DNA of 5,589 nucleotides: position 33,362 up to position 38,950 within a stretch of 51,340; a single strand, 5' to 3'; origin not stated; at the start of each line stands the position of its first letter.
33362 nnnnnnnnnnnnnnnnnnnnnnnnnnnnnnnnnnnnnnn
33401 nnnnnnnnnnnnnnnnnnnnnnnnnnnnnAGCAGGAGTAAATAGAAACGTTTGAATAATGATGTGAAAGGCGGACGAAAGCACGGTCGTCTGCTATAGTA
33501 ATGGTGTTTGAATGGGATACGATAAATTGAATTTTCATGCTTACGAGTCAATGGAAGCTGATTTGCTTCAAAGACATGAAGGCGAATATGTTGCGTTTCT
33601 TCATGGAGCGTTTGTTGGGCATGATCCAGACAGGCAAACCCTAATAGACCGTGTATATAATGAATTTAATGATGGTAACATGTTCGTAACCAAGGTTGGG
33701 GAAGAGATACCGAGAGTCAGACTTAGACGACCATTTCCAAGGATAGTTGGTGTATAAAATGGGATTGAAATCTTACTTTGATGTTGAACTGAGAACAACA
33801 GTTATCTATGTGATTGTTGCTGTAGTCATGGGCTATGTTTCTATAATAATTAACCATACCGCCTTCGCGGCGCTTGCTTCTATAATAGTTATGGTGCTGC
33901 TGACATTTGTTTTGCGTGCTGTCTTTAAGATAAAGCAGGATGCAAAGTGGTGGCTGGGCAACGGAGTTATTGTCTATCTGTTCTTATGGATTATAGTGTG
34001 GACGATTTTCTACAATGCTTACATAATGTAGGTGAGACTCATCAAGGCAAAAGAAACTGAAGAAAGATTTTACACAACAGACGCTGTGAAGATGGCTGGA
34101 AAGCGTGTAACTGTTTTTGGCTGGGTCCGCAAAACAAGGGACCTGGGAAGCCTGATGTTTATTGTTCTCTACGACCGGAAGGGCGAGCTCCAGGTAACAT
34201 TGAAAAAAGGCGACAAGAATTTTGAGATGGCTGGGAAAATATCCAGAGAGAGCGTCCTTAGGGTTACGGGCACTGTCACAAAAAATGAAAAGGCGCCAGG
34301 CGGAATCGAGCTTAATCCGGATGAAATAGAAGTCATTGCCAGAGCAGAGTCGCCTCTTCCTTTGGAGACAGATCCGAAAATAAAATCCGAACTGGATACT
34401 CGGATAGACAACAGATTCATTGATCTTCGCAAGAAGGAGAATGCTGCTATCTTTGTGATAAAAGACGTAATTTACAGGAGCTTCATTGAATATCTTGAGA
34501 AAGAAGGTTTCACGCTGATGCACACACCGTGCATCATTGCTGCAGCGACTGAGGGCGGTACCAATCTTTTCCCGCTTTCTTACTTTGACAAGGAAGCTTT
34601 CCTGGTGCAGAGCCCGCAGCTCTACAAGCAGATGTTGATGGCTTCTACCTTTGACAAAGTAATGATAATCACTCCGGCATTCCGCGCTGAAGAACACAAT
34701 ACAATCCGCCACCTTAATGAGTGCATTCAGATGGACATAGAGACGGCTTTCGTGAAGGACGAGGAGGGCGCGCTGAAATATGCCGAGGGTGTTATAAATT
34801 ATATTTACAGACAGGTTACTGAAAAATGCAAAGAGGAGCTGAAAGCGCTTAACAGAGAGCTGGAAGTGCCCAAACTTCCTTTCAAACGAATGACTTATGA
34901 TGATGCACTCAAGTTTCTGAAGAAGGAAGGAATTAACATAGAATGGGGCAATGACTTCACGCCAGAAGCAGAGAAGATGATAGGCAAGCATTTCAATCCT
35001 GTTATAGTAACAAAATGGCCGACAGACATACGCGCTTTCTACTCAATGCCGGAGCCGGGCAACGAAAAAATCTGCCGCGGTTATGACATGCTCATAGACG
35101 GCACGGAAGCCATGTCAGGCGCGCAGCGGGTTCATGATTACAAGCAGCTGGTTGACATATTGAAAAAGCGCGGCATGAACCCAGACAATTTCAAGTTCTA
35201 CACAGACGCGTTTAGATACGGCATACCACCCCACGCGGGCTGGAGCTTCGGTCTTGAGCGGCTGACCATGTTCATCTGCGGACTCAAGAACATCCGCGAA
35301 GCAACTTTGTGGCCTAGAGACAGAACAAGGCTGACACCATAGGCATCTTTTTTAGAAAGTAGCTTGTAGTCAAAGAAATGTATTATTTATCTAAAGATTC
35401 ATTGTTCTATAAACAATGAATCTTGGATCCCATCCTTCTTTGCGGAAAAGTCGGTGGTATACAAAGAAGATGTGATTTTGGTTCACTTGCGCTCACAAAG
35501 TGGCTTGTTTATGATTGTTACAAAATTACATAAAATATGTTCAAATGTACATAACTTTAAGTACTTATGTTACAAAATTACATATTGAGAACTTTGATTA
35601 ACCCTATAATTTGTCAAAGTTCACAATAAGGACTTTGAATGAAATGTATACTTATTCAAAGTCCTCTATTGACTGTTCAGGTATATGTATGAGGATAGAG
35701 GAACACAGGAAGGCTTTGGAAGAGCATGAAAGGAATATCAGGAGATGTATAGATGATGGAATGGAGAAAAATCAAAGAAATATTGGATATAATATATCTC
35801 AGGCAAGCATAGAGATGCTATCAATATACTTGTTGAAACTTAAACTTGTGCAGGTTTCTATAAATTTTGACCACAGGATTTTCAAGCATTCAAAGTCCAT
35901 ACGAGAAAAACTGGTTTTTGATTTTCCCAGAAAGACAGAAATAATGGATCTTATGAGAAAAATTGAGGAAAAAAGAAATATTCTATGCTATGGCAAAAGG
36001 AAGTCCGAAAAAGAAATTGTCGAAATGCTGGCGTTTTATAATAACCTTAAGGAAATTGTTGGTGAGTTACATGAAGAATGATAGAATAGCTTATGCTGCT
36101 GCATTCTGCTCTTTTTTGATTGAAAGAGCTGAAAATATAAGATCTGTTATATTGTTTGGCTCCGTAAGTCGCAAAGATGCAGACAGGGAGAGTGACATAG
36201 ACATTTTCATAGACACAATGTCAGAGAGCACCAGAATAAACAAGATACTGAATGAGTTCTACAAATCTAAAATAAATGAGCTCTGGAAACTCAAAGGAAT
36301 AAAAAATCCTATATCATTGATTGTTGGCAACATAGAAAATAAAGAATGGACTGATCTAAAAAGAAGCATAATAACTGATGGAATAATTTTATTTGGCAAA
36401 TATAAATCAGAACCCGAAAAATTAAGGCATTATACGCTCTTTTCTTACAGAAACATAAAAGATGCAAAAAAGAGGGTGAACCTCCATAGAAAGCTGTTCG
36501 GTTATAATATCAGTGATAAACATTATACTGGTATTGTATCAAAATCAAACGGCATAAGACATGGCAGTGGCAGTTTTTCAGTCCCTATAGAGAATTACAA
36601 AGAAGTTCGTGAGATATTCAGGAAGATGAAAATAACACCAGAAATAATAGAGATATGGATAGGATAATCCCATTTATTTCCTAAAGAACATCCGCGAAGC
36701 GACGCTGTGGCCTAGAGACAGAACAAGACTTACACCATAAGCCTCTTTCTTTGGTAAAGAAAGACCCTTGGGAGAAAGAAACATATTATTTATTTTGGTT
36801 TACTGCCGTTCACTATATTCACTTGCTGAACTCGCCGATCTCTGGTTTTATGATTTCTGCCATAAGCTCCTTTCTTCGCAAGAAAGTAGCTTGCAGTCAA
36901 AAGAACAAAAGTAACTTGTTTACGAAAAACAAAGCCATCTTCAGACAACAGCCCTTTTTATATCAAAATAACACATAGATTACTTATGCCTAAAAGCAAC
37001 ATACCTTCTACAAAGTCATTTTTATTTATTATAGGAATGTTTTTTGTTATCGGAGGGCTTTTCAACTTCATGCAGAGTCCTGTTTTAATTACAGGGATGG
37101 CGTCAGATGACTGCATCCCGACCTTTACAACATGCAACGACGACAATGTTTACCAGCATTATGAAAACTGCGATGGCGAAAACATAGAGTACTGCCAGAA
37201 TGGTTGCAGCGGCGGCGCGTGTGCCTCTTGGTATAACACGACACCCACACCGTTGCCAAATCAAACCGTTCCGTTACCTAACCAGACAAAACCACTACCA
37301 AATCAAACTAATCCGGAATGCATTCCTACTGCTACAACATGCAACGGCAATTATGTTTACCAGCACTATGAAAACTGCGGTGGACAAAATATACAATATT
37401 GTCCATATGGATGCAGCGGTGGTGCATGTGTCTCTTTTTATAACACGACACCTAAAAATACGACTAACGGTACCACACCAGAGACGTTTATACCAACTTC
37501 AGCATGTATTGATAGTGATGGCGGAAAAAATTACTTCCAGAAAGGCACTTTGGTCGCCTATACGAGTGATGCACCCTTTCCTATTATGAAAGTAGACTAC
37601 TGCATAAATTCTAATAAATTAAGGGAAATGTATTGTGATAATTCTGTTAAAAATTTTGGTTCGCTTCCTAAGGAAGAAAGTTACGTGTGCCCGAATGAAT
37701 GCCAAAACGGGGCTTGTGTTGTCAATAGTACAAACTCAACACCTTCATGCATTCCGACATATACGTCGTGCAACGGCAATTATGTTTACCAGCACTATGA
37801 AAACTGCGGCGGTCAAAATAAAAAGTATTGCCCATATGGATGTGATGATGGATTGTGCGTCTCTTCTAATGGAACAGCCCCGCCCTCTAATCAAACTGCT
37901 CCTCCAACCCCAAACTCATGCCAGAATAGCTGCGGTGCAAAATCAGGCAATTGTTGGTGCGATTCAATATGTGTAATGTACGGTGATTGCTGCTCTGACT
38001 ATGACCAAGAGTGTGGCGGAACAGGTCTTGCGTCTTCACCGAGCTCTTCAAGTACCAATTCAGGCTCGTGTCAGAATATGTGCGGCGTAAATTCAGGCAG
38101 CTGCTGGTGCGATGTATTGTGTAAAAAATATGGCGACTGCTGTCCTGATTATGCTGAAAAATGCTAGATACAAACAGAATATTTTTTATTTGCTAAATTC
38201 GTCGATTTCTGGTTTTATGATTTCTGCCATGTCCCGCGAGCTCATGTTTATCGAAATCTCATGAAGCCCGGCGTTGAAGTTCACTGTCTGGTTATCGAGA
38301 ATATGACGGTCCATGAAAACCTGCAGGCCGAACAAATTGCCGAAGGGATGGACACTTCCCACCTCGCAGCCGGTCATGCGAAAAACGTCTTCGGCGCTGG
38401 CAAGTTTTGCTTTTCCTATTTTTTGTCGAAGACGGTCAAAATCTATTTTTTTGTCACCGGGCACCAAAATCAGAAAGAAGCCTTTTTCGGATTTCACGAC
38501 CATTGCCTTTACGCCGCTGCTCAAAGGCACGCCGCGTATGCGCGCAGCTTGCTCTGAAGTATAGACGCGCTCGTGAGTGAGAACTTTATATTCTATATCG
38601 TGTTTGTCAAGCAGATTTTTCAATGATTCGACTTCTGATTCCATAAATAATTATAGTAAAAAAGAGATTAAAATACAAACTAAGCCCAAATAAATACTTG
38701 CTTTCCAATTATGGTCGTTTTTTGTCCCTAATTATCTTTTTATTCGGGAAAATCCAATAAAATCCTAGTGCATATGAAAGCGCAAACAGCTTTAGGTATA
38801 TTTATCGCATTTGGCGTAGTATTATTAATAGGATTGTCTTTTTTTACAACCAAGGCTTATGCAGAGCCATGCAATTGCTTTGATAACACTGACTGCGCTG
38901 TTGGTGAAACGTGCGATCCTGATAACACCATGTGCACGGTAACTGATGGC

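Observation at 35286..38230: Two adjacent ~1.3 kb integrase-less cassettes, each flanked by a synonymously diverged duplicate of a housekeeping gene's 3' end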

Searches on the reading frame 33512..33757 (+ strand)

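Call 8: search_protein_families(library=pfam, proteins=[window:33512-33757:+], max_evalue=0.01)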
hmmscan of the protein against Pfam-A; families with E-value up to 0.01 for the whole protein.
window:33512-33757:+ (81 aa): 1 family
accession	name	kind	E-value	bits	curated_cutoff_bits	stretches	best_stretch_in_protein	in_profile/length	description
PF18929.5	DUF5678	-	0.0011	19.2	23.2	1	17-62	1-46/49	Family of unknown function (DUF5678)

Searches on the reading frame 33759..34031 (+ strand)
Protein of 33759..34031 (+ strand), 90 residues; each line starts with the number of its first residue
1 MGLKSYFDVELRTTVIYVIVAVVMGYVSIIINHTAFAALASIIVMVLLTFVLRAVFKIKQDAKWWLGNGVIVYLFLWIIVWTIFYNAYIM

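Call 8: search_protein_families(library=pfam, proteins=[window:33759-34031:+], max_evalue=0.01)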
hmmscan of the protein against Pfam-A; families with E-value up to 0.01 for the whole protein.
window:33759-34031:+ (90 aa): 1 family
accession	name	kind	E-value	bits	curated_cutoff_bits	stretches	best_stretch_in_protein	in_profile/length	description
PF19094.5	EMC6_arch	-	7.4e-05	23.5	26.7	1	11-86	5-87/87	EMC6-arch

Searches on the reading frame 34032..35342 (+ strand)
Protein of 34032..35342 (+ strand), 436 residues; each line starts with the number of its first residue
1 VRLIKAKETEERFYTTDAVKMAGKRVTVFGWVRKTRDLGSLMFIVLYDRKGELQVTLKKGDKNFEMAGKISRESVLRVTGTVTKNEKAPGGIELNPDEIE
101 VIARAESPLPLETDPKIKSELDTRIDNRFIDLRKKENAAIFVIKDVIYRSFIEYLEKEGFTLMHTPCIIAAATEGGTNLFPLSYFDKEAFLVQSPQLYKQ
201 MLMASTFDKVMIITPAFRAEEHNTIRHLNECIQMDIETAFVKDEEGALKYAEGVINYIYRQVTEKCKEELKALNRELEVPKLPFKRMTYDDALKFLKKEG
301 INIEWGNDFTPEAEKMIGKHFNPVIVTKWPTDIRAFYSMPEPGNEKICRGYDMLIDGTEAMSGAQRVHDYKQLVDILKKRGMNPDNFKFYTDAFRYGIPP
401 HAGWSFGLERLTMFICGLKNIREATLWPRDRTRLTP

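Call 8: search_protein_families(library=pfam, proteins=[window:34032-35342:+], max_evalue=0.01)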
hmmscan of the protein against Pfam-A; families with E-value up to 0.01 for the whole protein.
window:34032-35342:+ (436 aa): 2 families
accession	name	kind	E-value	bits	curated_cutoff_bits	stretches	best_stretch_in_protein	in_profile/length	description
PF00152.25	tRNA-synt_2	-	1.2e-78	264.8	25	1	122-430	3-307/308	tRNA synthetases class II (D, K and N)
PF01336.31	tRNA_anti-codon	-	2.2e-17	63.2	27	1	26-102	1-75/75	OB-fold nucleic acid binding domain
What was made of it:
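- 34032..35342 (+): aspS (archaeal-type AspRS, 436 aa), intact. Pfam tRNA-synt_2 plus anticodon OB fold (call 8).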

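Call 10: find_related_loci(query=window:34032-35342:+, collection=genome_contigs, flank=8000)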
Query window:34032-35342:+ (436 aa) in genome_contigs; peptide patterns used: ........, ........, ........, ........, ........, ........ (x = any residue, [..] = any of these).
600 stretches matched a pattern (row limit reached: there are more); 574 encode a relative of the query (tblastn E <= 1e-3); the best 80 are kept; 80 distinct loci.
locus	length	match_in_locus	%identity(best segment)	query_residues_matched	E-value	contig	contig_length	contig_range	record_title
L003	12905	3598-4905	93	1-436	0e+0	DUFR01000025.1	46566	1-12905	MAG TPA_asm: Candidatus Aenigmatarchaeota archaeon isolate UBA10154 contig_27633, whole genome shotgun sequence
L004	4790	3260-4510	66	23-436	0e+0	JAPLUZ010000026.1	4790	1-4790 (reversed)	MAG: Candidatus Aenigmatarchaeota archaeon isolate LacPavin_0920_SED5_MAG_42_9 LacPavin_0920_SED5_scaffold_1764998, whol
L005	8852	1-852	95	153-436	0e+0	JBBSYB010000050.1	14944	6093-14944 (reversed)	MAG: Candidatus Aenigmatarchaeota archaeon isolate H43-bin179_1 H43_bin179_1_000000000050, whole genome shotgun sequence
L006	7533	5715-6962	63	20-436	6e-180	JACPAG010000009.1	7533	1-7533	MAG: Candidatus Aenigmatarchaeota archaeon isolate NC_groundwater_225_Ag_S-0.2um_45_12 S5_GD2017_2_S2_scaffold_14780, wh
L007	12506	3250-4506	59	20-436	3e-167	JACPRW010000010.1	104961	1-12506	MAG: Candidatus Aenigmatarchaeota archaeon isolate NC_groundwater_689_Ag_S-0.2um_53_36 S36_SO-2_scaffold_548919, whole g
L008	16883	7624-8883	65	20-436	0e+0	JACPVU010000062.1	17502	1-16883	MAG: archaeon isolate NC_groundwater_793_Pr6_B-0.1um_41_8 kurt_kritikos_18_scaffold_416046, whole genome shotgun sequenc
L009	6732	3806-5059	51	23-436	3e-141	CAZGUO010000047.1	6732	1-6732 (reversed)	MAG TPA_asm: uncultured Thermoplasmatales archaeon isolate binchicken_co184_243 genome assembly, contig: NODE_23859_leng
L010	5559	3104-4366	50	20-436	6e-140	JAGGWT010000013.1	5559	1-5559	MAG: Thermoplasmata archaeon isolate AUK133 PB_MBMC_087_c_000000000050, whole genome shotgun sequence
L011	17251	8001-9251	50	24-436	4e-135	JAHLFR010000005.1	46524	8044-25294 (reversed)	MAG: Candidatus Methanocorpusculum faecipullorum isolate E1-3281 E1M07__C32486_L46524, whole genome shotgun sequence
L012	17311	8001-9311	48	11-436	4e-135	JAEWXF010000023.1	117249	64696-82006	MAG: Methanobacteriota archaeon isolate OH_SFB_127 k127_1182849, whole genome shotgun sequence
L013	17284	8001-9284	48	14-436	3e-134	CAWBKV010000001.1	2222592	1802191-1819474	MAG: Methanotrichaceae archaeon isolate MFD04492.bin.1.23 genome assembly, contig: contig_4898, whole genome shotgun seq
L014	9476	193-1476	49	14-436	5e-134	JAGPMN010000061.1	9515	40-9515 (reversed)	MAG: Methanothrix sp. isolate Gw_SlDig_bin_272 Gw_SlDig_14498_length_9515_cov_62.664039, whole genome shotgun sequence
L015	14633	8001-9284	49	14-436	1e-133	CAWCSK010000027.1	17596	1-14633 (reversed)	MAG: uncultured Methanosarcinales archaeon isolate MFD05377.bin.2.74 genome assembly, contig: contig_61788, whole genome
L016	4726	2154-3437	50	14-436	7e-135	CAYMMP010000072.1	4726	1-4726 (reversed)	MAG TPA_asm: uncultured Thermoplasmatales archaeon isolate binchicken_co19_562 genome assembly, contig: NODE_32372_lengt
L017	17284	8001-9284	49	14-436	2e-133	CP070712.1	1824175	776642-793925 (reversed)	MAG: Thermoplasmatales archaeon isolate bin50 chromosome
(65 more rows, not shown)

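Call 11: find_related_loci(query=window:34032-35342:+, collection=metagenome_contigs, flank=8000)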
Query window:34032-35342:+ (436 aa) in metagenome_contigs; peptide patterns used: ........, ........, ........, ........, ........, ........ (x = any residue, [..] = any of these).
600 stretches matched a pattern (row limit reached: there are more); 557 encode a relative of the query (tblastn E <= 1e-3); the best 80 are kept; 80 distinct loci.
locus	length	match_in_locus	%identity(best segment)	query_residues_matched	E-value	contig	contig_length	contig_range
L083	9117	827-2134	94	1-436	0e+0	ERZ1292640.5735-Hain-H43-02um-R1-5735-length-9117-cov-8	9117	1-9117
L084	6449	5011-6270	66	20-436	0e+0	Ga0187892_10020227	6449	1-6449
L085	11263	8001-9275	59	13-436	2e-173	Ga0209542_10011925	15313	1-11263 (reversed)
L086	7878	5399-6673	59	13-436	2e-173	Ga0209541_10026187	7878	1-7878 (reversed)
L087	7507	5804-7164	51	23-436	4e-150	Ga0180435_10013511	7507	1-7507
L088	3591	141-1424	54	14-436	1e-155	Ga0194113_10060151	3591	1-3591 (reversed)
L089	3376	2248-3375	57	20-403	2e-151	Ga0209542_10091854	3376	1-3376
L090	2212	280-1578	51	10-436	1e-150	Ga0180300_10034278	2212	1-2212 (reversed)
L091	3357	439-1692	51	23-436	1e-146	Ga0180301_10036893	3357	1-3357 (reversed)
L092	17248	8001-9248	50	23-436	2e-138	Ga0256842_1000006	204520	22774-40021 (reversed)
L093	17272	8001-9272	49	14-433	6e-138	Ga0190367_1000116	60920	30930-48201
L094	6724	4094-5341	50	23-436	1e-137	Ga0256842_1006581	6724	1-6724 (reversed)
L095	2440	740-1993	51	23-436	1e-145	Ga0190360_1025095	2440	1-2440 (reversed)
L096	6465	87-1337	50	24-436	2e-135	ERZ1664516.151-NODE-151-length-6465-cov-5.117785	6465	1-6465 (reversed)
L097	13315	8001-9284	49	14-436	1e-134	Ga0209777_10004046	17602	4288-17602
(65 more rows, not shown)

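Call 92: search_protein_families(library=pfam, proteins=[L003:4940-5152:+, L003:5158-5379:+], max_evalue=0.001)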
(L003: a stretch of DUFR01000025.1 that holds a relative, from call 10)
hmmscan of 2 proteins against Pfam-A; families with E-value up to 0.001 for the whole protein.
L003:4940-5152:+ (70 aa): 3 families
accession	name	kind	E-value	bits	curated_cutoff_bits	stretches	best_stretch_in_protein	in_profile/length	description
PF21748.3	UPF0150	-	4.1e-07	30.3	27.3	1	10-47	15-53/64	UPF0150-like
PF24113.1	DUF7387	-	4e-06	27.5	27.9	1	9-47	17-55/85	Family of unknown function (DUF7387)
PF15919.11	HicB_lk_antitox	-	0.00012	22.7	27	1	20-53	17-51/123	HicB_like antitoxin of bacterial toxin-antitoxin system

L003:5158-5379:+ (73 aa): 1 family
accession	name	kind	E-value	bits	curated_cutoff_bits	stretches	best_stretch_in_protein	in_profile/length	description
PF07927.17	HicA_toxin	-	7.7e-17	61.6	27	1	8-62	1-58/58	HicA toxin of bacterial toxin-antitoxin,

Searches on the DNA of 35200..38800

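Call 21: search_rna_families(source=window, start=35200, end=38800, threshold=evalue, max_evalue=5)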
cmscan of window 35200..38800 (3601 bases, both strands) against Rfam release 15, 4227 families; matches with E-value up to 5: 5.
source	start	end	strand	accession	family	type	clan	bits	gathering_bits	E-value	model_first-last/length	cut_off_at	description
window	35393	35527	-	RF01820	RsaE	Gene; sRNA;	-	25.1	79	0.36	1-112/112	no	RNA Staph. aureus E (RoxS)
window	35421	35482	-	RF00103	mir-1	Gene; miRNA;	-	22.2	45.6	0.28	1-79/79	no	mir-1 microRNA precursor family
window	35625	35669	-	RF04252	mir-8186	Gene; miRNA;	-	18.1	80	2.7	1-61/61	no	mir-8186 microRNA precursor family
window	35613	35680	+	RF01941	MIR1223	Gene; miRNA;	-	17.8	77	1.8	1-102/102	no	MIR1223 microRNA precursor family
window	35589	35712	+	RF01748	nuoG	Cis-reg;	-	16.8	33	3.6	1-43/43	no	nuoG RNA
